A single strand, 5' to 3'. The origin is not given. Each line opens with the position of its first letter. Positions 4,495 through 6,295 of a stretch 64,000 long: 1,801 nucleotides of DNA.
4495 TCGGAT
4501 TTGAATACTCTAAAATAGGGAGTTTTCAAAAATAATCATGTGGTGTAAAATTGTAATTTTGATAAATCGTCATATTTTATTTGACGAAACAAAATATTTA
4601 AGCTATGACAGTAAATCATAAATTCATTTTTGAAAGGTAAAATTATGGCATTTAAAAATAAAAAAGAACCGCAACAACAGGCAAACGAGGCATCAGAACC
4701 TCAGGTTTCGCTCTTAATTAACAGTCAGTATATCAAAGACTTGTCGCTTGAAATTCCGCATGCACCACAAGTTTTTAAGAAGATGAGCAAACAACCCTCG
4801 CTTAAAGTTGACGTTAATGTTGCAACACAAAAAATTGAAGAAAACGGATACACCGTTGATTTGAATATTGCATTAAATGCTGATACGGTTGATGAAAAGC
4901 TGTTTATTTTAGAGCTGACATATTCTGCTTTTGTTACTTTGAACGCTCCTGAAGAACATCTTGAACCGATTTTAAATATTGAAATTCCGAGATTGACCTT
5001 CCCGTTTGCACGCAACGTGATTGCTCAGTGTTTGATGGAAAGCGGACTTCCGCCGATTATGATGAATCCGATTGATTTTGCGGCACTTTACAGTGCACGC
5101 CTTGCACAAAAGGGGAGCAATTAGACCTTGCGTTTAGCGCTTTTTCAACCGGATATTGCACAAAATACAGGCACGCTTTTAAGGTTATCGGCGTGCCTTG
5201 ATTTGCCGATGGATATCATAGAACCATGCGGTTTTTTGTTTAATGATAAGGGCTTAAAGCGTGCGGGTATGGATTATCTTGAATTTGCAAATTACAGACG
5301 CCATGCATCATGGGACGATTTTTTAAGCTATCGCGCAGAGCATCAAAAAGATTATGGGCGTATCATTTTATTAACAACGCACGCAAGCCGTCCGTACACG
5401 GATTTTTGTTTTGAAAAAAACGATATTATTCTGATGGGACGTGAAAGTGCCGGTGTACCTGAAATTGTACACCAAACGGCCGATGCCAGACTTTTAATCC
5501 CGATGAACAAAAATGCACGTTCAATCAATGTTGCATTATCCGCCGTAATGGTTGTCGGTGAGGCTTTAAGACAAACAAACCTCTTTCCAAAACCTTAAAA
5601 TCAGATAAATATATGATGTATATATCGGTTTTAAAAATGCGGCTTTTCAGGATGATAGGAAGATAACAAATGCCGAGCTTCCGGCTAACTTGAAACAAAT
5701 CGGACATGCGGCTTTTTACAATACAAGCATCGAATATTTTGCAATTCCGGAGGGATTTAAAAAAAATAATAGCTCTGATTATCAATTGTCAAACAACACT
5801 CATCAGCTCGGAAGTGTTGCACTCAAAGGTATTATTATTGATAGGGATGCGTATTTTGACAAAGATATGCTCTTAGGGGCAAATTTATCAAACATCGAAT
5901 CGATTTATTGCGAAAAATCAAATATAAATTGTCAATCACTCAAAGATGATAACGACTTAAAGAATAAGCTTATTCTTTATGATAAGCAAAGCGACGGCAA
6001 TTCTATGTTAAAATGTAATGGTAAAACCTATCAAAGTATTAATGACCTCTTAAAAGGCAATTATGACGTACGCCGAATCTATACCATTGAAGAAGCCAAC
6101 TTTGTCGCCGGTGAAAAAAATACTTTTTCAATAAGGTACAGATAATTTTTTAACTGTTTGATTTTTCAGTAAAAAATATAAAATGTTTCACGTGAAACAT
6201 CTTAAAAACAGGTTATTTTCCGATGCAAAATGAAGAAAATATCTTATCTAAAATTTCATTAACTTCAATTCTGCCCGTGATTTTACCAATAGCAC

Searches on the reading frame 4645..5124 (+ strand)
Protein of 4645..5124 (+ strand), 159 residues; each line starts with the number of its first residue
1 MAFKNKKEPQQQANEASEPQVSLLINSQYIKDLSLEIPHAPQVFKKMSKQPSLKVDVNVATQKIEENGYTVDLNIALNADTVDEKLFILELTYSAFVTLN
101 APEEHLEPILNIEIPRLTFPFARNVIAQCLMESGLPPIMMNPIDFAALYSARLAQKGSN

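Call 47: find_encoding_contigs(protein=window:4645-5124:+, flank=4000, max_places=10)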
Protein window:4645-5124:+ (159 aa): 4 contigs read that carry it; 2 places shown.
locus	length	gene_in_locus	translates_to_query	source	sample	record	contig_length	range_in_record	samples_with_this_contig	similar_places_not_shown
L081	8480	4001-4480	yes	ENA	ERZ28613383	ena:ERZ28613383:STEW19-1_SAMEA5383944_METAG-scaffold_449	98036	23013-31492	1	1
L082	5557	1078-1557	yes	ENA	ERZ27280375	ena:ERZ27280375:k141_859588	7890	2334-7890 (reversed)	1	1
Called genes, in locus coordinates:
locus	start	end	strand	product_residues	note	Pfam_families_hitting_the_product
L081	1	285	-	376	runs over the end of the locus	PF03739:LptF_LptG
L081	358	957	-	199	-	-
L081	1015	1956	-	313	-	PF01430:HSP33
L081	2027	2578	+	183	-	PF02631:RecX_HTH2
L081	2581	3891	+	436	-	PF03446:NAD_binding_2 (faint), PF03721:UDPG_MGDP_dh_N, PF03807:F420_oxidored (faint), PF00984:UDPG_MGDP_dh, PF03720:UDPG_MGDP_dh_C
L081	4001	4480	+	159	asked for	PF02556:SecB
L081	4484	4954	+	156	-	PF00588:SpoU_methylase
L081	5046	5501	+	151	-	-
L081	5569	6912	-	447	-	PF10396:TrmE_N, PF12631:MnmE_helical, PF03193:RsgA_GTPase (faint), PF00350:Dynamin_N (faint), PF01926:MMR_HSR1, PF02421:FeoB_N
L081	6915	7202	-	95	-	PF00708:Acylphosphatase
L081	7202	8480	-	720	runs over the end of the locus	PF05170:AsmA, PF05359:DUF748, PF05170:AsmA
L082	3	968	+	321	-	?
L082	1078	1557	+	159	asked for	PF02556:SecB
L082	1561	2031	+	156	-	PF00588:SpoU_methylase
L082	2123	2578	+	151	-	-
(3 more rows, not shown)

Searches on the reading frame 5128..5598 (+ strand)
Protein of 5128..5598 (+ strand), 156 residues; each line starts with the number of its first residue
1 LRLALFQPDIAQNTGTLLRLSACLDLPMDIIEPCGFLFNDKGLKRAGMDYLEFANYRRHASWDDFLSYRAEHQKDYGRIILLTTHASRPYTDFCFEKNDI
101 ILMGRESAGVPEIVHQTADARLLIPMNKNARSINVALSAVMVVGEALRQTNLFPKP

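Call 45: find_encoding_contigs(protein=window:5128-5598:+, flank=6000, max_places=10)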
Protein window:5128-5598:+ (156 aa): 4 contigs read that carry it; 3 places shown.
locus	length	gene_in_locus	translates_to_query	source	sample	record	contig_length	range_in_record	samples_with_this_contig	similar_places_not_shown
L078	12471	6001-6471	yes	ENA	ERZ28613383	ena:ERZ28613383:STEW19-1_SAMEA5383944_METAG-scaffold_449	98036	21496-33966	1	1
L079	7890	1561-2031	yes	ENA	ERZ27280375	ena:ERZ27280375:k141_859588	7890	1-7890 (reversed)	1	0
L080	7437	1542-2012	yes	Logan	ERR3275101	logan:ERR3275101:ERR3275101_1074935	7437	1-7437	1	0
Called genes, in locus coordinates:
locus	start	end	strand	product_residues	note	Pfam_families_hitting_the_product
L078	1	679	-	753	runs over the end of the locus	PF03968:LptD_N (weak), PF04453:LptD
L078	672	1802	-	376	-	PF03739:LptF_LptG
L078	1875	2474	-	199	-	-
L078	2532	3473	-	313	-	PF01430:HSP33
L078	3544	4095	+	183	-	PF02631:RecX_HTH2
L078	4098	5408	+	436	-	PF03446:NAD_binding_2 (faint), PF03721:UDPG_MGDP_dh_N, PF03807:F420_oxidored (faint), PF00984:UDPG_MGDP_dh, PF03720:UDPG_MGDP_dh_C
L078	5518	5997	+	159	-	PF02556:SecB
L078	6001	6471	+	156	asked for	PF00588:SpoU_methylase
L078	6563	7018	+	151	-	-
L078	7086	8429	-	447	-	PF10396:TrmE_N, PF12631:MnmE_helical, PF03193:RsgA_GTPase (faint), PF00350:Dynamin_N (faint), PF01926:MMR_HSR1, PF02421:FeoB_N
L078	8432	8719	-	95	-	PF00708:Acylphosphatase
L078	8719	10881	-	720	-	PF05170:AsmA, PF05359:DUF748, PF05170:AsmA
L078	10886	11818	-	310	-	PF00849:PseudoU_synth_2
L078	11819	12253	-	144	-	-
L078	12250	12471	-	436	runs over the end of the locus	PF05496:RuvB_N, PF00004:AAA, PF07728:AAA_5 (weak), PF13173:AAA_14 (faint), PF16193:AAA_assoc_2, PF12002:MgsA_C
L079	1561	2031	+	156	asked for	PF00588:SpoU_methylase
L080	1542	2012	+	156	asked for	PF00588:SpoU_methylase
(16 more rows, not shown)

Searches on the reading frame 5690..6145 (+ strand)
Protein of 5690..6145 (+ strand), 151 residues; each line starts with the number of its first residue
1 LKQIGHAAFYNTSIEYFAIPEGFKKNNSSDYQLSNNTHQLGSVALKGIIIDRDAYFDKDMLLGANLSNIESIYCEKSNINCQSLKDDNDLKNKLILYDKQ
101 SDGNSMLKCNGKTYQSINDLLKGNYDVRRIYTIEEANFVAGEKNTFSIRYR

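Call 6: search_protein_families(library=pfam, proteins=[window:5690-6145:+], max_evalue=0.1)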
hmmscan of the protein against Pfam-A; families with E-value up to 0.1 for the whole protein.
window:5690-6145:+ (151 aa): 1 family
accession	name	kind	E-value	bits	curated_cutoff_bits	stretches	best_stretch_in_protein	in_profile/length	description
PF13306.12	LRR_5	-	0.016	15.5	27.7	1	2-36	46-80/127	BspA type Leucine rich repeat region (6 copies)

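Call 7: search_protein_families(library=ncbifam, proteins=[window:5690-6145:+], max_evalue=0.1)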
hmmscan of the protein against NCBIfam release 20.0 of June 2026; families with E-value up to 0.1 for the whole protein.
window:5690-6145:+ (151 aa): 0 families

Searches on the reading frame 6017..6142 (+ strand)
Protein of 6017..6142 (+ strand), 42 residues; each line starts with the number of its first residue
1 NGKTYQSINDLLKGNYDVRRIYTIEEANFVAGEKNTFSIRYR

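Call 12: find_homologous_proteins(query=A1, max_evalue=0.01)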
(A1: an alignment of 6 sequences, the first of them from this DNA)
Query A1 (6 sequences) (42 aa, profile of the alignment): 15 proteins with E <= 0.01 among 20 candidates.
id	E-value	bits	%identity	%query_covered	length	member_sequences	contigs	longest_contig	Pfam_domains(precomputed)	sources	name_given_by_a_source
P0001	3.9e-17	80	63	57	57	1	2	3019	-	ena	-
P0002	2.1e-14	71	79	93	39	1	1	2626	-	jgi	-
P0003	2.1e-14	71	58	57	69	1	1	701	-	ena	-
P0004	2.9e-12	64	60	100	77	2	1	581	-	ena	-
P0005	3.7e-12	64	70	95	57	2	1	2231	-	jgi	-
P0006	7.1e-12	63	66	98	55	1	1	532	-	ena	-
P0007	7.2e-12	63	85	95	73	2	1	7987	-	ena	-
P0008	1.0e-11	62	64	100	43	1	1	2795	-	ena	-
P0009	6.0e-11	60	60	100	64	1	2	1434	-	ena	-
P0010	8.1e-10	56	52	100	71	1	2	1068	-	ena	-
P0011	1.5e-9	56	71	57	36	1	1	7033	-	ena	-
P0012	5.7e-9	54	65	55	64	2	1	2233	-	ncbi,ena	-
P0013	7.6e-9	53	76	60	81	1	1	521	-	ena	-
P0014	9.4e-6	43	52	67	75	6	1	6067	-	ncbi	-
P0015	7.0e-5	41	82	79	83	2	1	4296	-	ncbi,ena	-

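Call 14: find_encoding_contigs(protein=P0001, flank=10000, max_places=10)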
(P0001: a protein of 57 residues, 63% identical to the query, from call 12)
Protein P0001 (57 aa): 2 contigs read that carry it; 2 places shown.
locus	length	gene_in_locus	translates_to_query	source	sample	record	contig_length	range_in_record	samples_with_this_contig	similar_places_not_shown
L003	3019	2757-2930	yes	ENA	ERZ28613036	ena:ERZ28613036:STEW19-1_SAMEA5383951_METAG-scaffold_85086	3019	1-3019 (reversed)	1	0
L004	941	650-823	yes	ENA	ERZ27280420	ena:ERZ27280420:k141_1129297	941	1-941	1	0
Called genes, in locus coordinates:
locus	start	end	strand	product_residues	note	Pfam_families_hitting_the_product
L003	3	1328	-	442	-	?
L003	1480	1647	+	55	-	PF00471:Ribosomal_L33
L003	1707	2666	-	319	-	PF13495:Phage_int_SAM_4 (weak), PF02899:Phage_int_SAM_1, PF00589:Phage_integrase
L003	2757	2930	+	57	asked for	-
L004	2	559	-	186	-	?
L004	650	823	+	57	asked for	-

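Call 42: find_encoding_contigs(protein=P0002, flank=5000, max_places=5)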
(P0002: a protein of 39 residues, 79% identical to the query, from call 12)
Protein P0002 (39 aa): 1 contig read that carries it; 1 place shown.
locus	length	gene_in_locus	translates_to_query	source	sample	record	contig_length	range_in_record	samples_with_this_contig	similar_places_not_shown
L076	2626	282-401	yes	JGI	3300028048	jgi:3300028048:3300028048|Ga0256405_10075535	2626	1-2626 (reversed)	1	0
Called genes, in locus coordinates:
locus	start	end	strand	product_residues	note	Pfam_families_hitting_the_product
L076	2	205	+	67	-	?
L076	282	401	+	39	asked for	-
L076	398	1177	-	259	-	-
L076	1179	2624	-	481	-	?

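Call 43: find_encoding_contigs(protein=P0007, flank=8000, max_places=5)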
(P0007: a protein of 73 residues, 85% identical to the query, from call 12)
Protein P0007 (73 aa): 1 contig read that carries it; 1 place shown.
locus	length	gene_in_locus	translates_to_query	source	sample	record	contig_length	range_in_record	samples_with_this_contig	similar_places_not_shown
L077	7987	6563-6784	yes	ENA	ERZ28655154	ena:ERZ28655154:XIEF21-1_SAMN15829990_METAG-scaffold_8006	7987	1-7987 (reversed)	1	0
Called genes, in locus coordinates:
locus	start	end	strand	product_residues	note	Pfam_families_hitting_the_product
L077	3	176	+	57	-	?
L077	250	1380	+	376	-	PF03739:LptF_LptG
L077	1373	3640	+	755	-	PF03968:LptD_N (weak), PF13100:OstA_2 (weak), PF04453:LptD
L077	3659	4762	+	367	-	PF13624:SurA_N_3, PF09312:SurA_N, PF13145:Rotamase_2 (weak), PF13616:Rotamase_3, PF00639:Rotamase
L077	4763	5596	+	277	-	PF00398:RrnaAD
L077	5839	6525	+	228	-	-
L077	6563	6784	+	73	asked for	-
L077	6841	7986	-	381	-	?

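Call 71: list_cluster_members(proteins=[P0012, P0014, P0015, P0016, P0018, P0030, P0125, P0138, P0073, P0114])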
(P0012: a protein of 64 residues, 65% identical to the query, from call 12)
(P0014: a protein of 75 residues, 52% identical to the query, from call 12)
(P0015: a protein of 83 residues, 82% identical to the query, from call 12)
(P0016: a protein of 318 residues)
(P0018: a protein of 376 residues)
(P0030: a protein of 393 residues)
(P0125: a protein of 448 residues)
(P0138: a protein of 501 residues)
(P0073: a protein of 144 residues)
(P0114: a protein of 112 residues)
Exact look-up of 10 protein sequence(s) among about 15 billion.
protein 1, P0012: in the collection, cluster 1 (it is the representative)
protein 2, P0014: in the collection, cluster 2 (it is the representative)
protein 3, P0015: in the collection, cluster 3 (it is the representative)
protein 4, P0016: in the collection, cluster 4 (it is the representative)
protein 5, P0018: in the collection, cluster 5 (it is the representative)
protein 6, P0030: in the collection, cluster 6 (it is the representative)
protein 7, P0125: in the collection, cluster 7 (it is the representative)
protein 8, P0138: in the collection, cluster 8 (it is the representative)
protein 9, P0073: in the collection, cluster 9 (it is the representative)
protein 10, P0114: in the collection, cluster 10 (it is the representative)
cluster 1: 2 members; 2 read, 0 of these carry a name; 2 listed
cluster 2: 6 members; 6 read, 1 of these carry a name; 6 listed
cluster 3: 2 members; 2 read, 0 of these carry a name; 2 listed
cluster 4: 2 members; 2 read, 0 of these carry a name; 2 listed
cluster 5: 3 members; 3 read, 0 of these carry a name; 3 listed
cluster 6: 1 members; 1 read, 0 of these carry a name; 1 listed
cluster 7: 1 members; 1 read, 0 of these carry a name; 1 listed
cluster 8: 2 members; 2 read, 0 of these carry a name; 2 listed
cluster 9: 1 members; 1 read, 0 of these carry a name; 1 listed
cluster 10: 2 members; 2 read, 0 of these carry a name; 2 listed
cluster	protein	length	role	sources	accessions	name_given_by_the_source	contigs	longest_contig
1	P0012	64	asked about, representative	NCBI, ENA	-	-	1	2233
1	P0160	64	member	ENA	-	-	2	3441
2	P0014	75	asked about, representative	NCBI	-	-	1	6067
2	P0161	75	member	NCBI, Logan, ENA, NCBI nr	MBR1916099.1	MAG: hypothetical protein IJ830_06675 [Alphaproteobacteria bacterium] | hypothetical protein [Alphaproteobacteria bacterium]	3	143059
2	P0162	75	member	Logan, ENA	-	-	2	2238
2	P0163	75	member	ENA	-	-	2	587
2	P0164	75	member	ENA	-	-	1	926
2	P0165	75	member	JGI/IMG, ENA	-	-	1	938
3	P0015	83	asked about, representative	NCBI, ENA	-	-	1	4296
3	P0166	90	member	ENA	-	-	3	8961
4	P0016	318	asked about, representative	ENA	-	-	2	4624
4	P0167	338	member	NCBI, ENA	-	-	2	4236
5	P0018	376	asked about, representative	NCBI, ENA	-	-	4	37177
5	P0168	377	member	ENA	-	-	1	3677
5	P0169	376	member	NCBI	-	-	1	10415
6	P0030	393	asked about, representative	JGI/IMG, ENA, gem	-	-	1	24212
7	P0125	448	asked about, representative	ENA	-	-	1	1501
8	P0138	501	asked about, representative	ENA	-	-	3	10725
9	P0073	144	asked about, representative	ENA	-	-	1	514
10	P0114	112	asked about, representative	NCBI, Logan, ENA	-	-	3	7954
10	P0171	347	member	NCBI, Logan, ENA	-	-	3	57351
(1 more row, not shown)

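Call 73: find_encoding_contigs(protein=P0014, flank=4000, max_places=6)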
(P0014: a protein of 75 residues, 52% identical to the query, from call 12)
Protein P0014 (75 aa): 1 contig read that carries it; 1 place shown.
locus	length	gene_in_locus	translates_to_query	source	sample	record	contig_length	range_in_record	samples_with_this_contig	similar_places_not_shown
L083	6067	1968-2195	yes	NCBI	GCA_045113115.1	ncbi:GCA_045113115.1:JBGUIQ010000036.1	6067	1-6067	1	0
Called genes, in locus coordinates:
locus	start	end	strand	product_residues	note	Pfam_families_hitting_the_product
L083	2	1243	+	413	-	?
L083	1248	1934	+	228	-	PF04367:DUF502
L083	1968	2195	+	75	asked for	-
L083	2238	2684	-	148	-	-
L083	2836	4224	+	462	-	PF01336:tRNA_anti-codon, PF00152:tRNA-synt_2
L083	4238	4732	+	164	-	-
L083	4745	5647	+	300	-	PF04542:Sigma70_r2, PF04545:Sigma70_r4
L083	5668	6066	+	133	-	?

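Call 74: find_encoding_contigs(protein=P0161, flank=3000, max_places=4)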
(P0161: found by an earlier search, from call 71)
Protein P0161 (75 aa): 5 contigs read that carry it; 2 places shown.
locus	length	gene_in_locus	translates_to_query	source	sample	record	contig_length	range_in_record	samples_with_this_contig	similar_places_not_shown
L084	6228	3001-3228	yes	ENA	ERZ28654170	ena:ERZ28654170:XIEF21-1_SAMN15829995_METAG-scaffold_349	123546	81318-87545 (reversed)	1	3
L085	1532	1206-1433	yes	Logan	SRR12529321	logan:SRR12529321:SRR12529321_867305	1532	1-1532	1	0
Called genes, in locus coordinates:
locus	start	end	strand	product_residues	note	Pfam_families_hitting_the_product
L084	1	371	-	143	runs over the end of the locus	PF02643:DUF192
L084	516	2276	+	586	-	PF01368:DHH, PF02272:DHHA1, PF17768:RecJ_OB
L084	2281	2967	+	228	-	PF04367:DUF502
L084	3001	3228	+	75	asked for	-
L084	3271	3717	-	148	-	-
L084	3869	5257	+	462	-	PF01336:tRNA_anti-codon, PF00152:tRNA-synt_2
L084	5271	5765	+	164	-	-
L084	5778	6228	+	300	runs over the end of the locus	PF04542:Sigma70_r2, PF04545:Sigma70_r4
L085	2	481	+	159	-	?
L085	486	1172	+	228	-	PF04367:DUF502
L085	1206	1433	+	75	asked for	-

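Call 89: find_encoding_contigs(protein=P0171, flank=3000, max_places=4)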
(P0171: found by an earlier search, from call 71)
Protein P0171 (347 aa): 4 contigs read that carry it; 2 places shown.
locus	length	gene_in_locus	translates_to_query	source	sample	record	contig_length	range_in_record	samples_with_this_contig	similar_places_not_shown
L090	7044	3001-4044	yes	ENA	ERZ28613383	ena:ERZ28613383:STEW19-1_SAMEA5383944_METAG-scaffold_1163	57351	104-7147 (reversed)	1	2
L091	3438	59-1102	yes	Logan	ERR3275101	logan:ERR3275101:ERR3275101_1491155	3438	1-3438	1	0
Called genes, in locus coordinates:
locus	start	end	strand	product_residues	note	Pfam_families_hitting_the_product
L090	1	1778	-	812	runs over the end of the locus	PF20437:LonC_helical, PF13654:AAA_32, PF20436:LonB_AAA-LID, PF05362:Lon_C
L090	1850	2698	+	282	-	PF14938:SNAP (weak)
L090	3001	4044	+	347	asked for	PF13306:LRR_5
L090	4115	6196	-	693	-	PF07661:MORN_2 (faint), PF08805:PilS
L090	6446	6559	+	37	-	-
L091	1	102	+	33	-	?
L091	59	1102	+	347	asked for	PF13306:LRR_5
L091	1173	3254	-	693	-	PF07661:MORN_2 (faint), PF08805:PilS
